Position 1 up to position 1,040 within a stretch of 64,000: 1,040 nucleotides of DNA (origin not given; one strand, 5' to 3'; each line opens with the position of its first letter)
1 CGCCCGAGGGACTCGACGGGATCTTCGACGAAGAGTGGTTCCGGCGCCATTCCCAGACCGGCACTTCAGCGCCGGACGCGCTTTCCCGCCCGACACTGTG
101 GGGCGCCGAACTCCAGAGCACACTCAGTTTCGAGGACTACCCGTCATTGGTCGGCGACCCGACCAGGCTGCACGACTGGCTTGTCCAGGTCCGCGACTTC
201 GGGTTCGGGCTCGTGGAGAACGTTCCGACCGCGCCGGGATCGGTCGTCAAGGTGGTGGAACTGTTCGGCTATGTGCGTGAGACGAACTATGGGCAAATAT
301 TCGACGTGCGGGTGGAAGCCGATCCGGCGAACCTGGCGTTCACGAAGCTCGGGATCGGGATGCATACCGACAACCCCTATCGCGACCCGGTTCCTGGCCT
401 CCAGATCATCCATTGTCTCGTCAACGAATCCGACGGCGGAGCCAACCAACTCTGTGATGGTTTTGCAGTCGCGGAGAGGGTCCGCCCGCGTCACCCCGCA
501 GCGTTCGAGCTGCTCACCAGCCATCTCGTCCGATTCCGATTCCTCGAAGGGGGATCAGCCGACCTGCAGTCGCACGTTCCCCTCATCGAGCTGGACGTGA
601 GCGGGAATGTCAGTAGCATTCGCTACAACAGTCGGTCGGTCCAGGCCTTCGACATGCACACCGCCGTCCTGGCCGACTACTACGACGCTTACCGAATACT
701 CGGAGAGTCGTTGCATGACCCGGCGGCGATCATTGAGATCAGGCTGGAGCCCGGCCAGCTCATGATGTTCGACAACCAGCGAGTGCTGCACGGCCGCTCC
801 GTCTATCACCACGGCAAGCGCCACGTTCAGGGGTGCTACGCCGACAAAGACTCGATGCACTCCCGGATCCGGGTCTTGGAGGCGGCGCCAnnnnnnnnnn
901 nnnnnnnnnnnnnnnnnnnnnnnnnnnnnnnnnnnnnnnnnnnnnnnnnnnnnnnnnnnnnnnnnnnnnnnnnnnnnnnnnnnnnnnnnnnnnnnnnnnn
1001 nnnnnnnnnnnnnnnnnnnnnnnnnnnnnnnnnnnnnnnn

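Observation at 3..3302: TmpA/TmpB-like phosphonate-oxygenase pair coupled to a GntR regulator and a URO-D-family methyltransferase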

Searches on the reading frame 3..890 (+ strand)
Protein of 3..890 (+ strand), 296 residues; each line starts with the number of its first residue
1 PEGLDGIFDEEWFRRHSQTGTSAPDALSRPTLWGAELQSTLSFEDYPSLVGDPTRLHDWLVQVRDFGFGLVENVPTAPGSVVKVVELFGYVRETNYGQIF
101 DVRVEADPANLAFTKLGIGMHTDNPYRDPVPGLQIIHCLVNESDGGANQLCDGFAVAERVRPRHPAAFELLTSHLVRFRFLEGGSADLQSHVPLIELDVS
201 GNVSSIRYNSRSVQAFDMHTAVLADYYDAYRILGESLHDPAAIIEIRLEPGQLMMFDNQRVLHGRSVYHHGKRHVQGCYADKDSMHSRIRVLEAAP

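Call 5: search_protein_families(library=pfam, proteins=[window:3-890:+], max_evalue=0.01)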
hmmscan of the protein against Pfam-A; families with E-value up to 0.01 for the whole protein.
window:3-890:+ (296 aa): 2 families
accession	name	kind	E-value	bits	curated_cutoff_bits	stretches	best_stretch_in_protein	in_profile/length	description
PF02668.22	TauD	-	3.5e-41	142.3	27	1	33-279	9-267/267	Taurine catabolism dioxygenase TauD, TfdA family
PF08943.16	CsiD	-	0.0064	16.2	27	1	233-270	242-279/294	CsiD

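Call 6: search_protein_families(library=ncbifam, proteins=[window:3-890:+], max_evalue=0.01)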
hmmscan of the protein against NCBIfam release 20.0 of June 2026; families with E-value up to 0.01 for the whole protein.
window:3-890:+ (296 aa): 4 families
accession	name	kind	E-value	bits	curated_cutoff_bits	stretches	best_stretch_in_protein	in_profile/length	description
NF049936.1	TriMthamethphnDioxTmpA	equivalog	2e-103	346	400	1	1-294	65-363/366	2-trimethylaminoethylphosphonate dioxygenase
TIGR02409.1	carnitine_bodg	equivalog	1.4e-88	297.4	414.75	1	2-293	67-365/366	gamma-butyrobetaine dioxygenase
TIGR02410.1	carnitine_TMLD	equivalog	2e-54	185.5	268.3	1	8-292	62-360/362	trimethyllysine dioxygenase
NF041363.1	GntD_guanitoxin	equivalog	0.00076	18.8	345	1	241-269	279-307/341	guanitoxin biosynthesis L-enduracididine beta-hydroxylase GntD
